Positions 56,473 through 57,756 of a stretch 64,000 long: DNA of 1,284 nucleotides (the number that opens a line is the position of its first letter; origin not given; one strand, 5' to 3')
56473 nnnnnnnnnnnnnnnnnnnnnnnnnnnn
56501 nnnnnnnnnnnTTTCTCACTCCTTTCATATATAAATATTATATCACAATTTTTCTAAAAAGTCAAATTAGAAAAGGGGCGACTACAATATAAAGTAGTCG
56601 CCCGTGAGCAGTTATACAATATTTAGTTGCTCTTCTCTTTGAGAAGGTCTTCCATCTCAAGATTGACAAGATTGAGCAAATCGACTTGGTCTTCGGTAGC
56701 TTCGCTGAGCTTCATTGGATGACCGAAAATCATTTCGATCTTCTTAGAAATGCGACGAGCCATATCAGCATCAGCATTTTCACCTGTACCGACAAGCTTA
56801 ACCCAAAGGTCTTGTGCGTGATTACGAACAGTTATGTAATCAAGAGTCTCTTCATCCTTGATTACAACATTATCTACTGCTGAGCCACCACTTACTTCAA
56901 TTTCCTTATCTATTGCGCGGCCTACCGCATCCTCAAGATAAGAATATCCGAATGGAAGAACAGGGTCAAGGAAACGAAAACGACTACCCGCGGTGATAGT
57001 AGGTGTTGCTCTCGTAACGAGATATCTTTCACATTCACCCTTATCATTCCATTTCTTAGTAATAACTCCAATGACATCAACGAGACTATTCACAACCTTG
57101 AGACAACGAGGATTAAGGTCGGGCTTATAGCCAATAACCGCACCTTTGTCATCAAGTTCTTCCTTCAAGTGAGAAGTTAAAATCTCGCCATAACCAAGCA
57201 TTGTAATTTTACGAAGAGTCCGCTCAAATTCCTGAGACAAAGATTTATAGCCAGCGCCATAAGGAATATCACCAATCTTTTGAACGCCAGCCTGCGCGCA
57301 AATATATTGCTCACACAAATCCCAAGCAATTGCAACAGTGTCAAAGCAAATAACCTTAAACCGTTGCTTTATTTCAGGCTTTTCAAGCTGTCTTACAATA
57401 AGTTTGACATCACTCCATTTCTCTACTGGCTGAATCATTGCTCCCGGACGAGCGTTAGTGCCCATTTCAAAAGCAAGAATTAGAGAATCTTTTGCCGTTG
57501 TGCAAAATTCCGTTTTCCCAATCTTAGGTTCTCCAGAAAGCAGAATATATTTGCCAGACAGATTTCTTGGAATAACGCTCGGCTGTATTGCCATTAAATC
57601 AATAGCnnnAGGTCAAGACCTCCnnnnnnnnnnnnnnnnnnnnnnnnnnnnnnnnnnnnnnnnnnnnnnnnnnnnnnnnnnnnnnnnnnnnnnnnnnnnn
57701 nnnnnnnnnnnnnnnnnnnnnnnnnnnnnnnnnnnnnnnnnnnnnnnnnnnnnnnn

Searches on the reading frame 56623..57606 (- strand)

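Call 66: search_protein_families(library=pfam, proteins=[window:56623-57606:-], max_evalue=0.001)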
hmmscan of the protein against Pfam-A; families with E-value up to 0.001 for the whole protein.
window:56623-57606:- (327 aa): 1 family
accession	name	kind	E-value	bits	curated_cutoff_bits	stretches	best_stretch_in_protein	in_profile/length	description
PF13479.12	AAA_24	-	1.8e-36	126.2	27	1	19-210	3-195/195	AAA domain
